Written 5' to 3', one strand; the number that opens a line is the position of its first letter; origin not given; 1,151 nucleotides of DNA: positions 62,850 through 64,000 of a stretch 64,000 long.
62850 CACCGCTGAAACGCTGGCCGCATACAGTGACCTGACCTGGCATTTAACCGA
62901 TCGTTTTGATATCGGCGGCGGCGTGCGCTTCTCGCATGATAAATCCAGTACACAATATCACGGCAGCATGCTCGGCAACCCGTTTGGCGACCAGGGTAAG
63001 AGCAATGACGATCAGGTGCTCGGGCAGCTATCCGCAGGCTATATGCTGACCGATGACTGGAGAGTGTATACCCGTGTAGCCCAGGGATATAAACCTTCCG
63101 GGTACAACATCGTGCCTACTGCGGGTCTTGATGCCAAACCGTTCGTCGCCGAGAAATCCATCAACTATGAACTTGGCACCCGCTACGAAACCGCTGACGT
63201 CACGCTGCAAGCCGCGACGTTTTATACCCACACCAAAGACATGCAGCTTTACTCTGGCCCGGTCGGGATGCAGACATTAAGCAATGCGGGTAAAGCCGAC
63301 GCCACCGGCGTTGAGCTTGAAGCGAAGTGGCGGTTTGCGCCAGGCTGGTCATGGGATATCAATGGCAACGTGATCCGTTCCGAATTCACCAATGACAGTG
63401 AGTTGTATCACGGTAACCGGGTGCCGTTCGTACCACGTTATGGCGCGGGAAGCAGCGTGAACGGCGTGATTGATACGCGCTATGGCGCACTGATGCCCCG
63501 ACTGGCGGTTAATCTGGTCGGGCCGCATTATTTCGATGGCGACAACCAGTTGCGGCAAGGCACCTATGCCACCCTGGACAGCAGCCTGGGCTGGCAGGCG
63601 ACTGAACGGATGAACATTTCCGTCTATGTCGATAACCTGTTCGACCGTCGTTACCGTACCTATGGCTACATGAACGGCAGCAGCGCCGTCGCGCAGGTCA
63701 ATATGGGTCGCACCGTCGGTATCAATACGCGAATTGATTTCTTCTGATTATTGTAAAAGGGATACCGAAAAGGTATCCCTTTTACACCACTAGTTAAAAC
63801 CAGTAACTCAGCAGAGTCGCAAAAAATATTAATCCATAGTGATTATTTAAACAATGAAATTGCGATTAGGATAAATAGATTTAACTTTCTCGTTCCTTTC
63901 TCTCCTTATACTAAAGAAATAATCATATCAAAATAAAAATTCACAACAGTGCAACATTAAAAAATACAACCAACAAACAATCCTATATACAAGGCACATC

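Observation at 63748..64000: No tRNA-Asn 3'-end direct repeat downstream of fyuA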

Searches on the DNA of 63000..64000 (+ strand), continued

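Call 57: get_annotated_region(hit=H106, flank=1600)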
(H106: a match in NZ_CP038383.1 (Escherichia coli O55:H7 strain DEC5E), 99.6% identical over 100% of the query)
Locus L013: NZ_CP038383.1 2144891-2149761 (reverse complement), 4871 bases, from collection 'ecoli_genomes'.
description: Escherichia coli O55:H7 strain DEC5E chromosome, complete genome
organism: Escherichia coli O55:H7 strain DEC5E (NCBI taxid 244320)
replicon: chromosome; assembly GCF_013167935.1
host: Homo sapiens; source: missing; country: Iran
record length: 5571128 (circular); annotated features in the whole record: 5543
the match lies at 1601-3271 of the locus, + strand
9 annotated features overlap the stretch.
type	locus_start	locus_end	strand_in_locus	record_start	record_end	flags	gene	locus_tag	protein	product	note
CDS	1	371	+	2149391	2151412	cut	fyuA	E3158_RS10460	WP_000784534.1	siderophore yersiniabactin receptor FyuA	-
CDS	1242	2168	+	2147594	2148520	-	-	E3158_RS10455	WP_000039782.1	hypothetical protein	-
CDS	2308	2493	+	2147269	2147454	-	-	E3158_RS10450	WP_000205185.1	AlpA family transcriptional regulator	-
CDS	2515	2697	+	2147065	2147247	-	-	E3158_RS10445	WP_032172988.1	hypothetical protein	-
CDS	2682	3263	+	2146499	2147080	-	-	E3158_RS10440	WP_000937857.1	DUF2857 domain-containing protein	-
CDS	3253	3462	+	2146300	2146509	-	-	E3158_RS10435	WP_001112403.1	TraR/DksA family transcriptional regulator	-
CDS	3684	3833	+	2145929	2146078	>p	-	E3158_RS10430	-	Hha/YmoA family nucleoid-associated regulatory protein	incomplete; partial in the middle of a contig; missing N-terminus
CDS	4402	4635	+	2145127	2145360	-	-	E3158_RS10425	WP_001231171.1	hypothetical protein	-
CDS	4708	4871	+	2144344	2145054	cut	-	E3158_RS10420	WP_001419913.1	lytic transglycosylase domain-containing protein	-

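Call 58: get_annotated_region(hit=H103, flank=1600)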
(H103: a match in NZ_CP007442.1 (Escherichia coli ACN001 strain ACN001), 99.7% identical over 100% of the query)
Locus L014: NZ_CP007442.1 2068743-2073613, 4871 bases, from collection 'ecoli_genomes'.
description: Escherichia coli ACN001 chromosome, complete genome
organism: Escherichia coli ACN001 strain ACN001 (NCBI taxid 1311757)
replicon: chromosome; assembly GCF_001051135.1
host: -; source: -; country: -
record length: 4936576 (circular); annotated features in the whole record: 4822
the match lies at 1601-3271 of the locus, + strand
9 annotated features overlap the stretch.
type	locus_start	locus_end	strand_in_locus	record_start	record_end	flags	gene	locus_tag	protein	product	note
CDS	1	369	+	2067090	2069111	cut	fyuA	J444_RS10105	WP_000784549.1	siderophore yersiniabactin receptor FyuA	-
CDS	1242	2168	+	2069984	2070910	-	-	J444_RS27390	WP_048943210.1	hypothetical protein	-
CDS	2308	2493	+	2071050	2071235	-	-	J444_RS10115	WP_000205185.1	AlpA family transcriptional regulator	-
CDS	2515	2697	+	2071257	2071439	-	-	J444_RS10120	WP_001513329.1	hypothetical protein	-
CDS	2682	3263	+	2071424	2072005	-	-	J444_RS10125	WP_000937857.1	DUF2857 domain-containing protein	-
CDS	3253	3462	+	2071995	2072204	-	-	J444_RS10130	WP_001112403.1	TraR/DksA family transcriptional regulator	-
CDS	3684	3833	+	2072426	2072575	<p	-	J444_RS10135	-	Hha/YmoA family nucleoid-associated regulatory protein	incomplete; partial in the middle of a contig; missing N-terminus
CDS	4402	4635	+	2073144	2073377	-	-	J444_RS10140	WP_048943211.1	hypothetical protein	-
CDS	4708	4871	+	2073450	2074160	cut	-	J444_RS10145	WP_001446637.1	lytic transglycosylase domain-containing protein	-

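Call 59: get_annotated_region(hit=H113, flank=1600)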
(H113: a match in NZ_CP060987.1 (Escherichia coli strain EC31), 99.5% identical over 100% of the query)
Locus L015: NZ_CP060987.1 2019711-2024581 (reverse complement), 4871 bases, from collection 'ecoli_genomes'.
description: Escherichia coli strain EC31 chromosome, complete genome
organism: Escherichia coli strain EC31 (NCBI taxid 562)
replicon: chromosome; assembly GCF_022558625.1
host: Homo sapiens; source: sputum; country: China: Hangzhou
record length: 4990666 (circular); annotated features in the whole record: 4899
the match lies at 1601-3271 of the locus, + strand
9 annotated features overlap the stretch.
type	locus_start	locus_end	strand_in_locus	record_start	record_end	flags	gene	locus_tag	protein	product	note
CDS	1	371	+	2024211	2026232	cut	fyuA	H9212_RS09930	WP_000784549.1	siderophore yersiniabactin receptor FyuA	-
CDS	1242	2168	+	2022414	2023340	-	-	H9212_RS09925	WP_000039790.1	hypothetical protein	-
CDS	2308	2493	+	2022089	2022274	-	-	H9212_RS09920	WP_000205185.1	AlpA family transcriptional regulator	-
CDS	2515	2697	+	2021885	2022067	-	-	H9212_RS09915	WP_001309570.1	hypothetical protein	-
CDS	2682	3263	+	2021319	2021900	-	-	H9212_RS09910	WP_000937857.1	DUF2857 domain-containing protein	-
CDS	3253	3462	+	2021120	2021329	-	-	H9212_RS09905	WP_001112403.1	TraR/DksA family transcriptional regulator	-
CDS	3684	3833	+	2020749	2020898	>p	-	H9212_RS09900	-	Hha/YmoA family nucleoid-associated regulatory protein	incomplete; partial in the middle of a contig; missing N-terminus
CDS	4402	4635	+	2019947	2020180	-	-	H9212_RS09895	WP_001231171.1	hypothetical protein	-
CDS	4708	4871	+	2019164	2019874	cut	-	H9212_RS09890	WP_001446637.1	lytic transglycosylase domain-containing protein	-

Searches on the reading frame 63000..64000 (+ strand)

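Call 46: search_protein_families(proteins=[L003:20871-21797:+, L003:21937-22122:+, L001:13399-14148:+], library=ncbifam, max_evalue=0.01)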
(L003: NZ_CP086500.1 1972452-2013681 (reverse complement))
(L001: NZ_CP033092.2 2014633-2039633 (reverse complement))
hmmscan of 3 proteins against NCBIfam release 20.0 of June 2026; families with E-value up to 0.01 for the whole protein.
L003:20871-21797:+ (308 aa): 0 families

L003:21937-22122:+ (61 aa): 0 families

L001:13399-14148:+ (249 aa): 6 families
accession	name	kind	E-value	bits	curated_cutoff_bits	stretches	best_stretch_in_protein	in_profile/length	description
NF040978.1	Ve_IatC_Nterm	equivalog_domain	1.2e-27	96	2400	1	118-226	91-207/1065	inverse autotransporter adhesin IatC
NF040979.1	Ve_Ilp_Nterm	equivalog_domain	7.3e-13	47.8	1125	1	118-225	112-222/550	inverse autotransporter adhesin Ilp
NF040981.1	Ve_YrIlm_NTERM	equivalog_domain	1.5e-10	40.3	750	1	118-225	67-179/477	YrIlm family inverse autotransporter adhesin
NF040980.1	Ve_Inv_Crono_N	equivalog_domain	3.2e-05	23.1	710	1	157-225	45-115/350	inverse autotransporter invasin Inv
NF033627.3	intimin_all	equivalog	0.0005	18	1400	1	162-220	168-223/939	intimin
NF033639.1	intimin_alpha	exception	0.00074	17.4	2050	1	163-220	169-223/940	intimin type alpha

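Call 47: search_protein_families(proteins=[L003:20871-21797:+, L003:21937-22122:+], library=phrogs, max_evalue=0.01)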
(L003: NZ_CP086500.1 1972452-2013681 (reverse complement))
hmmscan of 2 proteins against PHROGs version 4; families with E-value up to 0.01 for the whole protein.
L003:20871-21797:+ (308 aa): 0 families

L003:21937-22122:+ (61 aa): 3 families
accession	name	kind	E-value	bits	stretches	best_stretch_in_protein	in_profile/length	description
phrog_2790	-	integration and excision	1.3e-14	55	1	4-56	26-78/100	excisionase and transcriptional regulator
phrog_66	-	integration and excision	1.4e-08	35.8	1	5-57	92-143/412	excisionase and transcriptional regulator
phrog_597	-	DNA, RNA and nucleotide metabolism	0.00014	23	1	4-56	110-163/200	DNA binding protein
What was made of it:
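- AlpA matches excisionase families (phrog_2790, E = 1.3e-14; call 47).
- Tried and rejected: NCBIfam and PHROGs searches of the 308-aa ICE ORF that the deletion cuts found no family (calls 46, 47).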
